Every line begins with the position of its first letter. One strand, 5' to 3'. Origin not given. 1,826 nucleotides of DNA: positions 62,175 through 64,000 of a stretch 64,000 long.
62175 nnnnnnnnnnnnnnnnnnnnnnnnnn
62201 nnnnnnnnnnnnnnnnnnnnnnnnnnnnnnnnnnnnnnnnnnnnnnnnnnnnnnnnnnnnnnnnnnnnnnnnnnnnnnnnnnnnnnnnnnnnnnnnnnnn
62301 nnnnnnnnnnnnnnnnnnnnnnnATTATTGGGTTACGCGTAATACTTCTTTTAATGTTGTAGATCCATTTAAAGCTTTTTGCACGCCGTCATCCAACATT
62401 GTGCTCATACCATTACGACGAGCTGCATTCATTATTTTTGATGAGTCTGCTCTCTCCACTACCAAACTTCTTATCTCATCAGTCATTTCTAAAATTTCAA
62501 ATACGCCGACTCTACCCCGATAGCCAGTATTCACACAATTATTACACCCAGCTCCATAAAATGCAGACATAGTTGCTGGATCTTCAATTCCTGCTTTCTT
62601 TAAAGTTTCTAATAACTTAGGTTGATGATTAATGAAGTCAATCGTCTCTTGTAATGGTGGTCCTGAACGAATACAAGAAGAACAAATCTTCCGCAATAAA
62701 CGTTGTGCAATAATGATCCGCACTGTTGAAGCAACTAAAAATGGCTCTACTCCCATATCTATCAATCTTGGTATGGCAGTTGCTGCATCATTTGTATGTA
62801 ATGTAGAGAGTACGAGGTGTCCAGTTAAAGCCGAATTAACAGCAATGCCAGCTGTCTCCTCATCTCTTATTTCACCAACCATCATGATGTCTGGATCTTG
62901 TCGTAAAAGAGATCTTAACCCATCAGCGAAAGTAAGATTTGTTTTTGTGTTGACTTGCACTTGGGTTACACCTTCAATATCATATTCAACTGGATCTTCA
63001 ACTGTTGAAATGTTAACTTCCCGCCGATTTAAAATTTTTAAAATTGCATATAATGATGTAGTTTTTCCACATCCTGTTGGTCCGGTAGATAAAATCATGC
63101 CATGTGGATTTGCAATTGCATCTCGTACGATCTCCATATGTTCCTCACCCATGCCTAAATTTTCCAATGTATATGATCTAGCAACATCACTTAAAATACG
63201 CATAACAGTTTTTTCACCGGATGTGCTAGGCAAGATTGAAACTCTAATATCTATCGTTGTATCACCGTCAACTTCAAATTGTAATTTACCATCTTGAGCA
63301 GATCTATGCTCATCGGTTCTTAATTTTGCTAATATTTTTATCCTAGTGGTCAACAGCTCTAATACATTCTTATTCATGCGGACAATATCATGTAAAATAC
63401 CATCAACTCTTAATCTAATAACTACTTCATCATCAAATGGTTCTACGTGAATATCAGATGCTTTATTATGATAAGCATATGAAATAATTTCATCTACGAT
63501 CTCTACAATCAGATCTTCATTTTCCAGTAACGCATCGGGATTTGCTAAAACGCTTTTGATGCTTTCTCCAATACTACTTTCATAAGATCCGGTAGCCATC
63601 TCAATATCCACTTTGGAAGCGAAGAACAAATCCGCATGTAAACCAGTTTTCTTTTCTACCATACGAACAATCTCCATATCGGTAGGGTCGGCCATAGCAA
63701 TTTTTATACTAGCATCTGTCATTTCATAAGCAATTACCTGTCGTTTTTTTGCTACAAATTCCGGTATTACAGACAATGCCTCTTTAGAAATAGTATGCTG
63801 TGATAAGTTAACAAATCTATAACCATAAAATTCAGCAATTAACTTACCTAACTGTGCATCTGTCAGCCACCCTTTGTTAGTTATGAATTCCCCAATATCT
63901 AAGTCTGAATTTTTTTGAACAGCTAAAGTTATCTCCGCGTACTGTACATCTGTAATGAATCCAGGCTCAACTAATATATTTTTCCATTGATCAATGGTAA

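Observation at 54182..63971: Type IV pilus-like locus: PilB, PilC, four pilin-like genes, PilM with a C-terminal TM tail, a 1289-aa prepilin-propeller gene, then a major pilin with its own promoter and terminator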

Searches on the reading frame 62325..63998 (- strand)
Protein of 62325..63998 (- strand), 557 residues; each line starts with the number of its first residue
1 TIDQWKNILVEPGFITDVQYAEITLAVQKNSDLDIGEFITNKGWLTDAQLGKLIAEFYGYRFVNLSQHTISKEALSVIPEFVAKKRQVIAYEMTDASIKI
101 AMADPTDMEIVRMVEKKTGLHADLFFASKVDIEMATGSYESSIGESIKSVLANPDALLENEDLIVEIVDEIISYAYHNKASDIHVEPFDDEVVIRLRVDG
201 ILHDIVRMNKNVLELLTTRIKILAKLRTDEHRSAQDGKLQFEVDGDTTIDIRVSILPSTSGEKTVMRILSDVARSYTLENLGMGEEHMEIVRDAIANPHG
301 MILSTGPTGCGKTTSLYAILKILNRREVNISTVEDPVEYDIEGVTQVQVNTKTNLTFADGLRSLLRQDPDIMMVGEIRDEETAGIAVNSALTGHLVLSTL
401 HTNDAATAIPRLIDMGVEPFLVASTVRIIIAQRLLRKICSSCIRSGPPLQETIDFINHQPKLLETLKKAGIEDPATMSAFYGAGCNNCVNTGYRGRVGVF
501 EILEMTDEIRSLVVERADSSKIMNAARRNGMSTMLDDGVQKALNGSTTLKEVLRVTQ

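Call 3: search_protein_families(library=pfam, proteins=[window:62325-63776:-], max_evalue=0.01)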
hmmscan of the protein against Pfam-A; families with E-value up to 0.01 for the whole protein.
window:62325-63776:- (483 aa): 6 families
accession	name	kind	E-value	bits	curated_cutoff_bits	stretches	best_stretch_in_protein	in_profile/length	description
PF00437.27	T2SSE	-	6e-126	420.5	24.9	1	86-480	4-370/370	Type II/IV secretion system protein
PF05157.20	MshEN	-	1.3e-06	28.7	23.1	1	4-68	21-86/90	MshEN domain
PF20720.3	nSTAND3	-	0.0031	17.7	27.2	0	223-262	15-54/155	Novel STAND NTPase 3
PF13604.12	AAA_30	-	0.0045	17.2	27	1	214-255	7-48/191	AAA domain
PF13401.12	AAA_22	-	0.0054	17.5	27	0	225-264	5-44/130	AAA domain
PF03215.21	Rad17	-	0.0069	16.8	23.8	0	223-251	43-71/186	Rad17 P-loop domain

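Call 53: search_protein_families(library=ncbifam, proteins=[window:62325-63998:-], max_evalue=0.01)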
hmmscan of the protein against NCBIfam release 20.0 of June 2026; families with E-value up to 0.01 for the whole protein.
window:62325-63998:- (557 aa): 22 families
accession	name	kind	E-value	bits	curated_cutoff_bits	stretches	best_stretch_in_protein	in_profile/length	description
TIGR02538.1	type_IV_pilB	equivalog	3.7e-154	514.4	675.65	1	7-556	4-562/564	type IV-A pilus assembly ATPase PilB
TIGR02533.1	type_II_gspE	equivalog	4.7e-153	510.3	630.25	1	79-556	5-486/486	type II secretion system ATPase GspE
NF007755.0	PRK10436.1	equivalog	8.6e-128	426.9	617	1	82-556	13-459/465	type II secretion system protein GspE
NF053534.1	T4PilAsmATPsTfpB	equivalog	1.6e-127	426.4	850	1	152-556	192-582/584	type IV pilus assembly ATPase TfpB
NF041000.1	ATPase_ComGA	equivalog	1.2e-73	247.4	300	1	170-436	2-266/267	competence type IV pilus ATPase ComGA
TIGR01420.1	pilT_fam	subfamily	1.5e-52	179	319.1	1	169-418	3-245/343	PilT/PilU family type 4a pilus ATPase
TIGR02525.1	plasmid_TraJ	equivalog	1e-24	87.2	368.3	1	240-436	91-299/372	plasmid transfer ATPase TraJ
TIGR02524.1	dot_icm_DotB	equivalog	5.5e-22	78.5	463.3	1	290-434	125-284/358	Dot/Icm type IV secretion system ATPase DotB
NF058587.1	archaellum_moto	equivalog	3.1e-16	59.2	550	1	302-426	278-408/527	archaellum flagellar ATPase motor FlaI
TIGR03819.1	heli_sec_ATPase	hypoth_equivalog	1.2e-14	54.3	373.15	1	204-424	87-309/340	TadA family conjugal transfer-associated ATPase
TIGR02782.1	TrbB_P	equivalog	1.6e-14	53.9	304.55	1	282-415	120-255/303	P-type conjugative transfer ATPase TrbB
NF010407.0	PRK13833.1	subfamily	2.3e-13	50.2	499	1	282-417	128-264/323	conjugal transfer protein TrbB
NF010469.0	PRK13894.1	subfamily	6.4e-13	48.7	508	1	280-413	131-265/320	conjugal transfer ATPase TrbB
TIGR02788.1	VirB11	equivalog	1.2e-12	47.5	249.95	1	285-416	131-266/308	P-type DNA transfer ATPase VirB11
NF053672.1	bindosome_BasE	exception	1e-09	37.7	1000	1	286-413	257-389/512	bindosome assembly system ATPase subunit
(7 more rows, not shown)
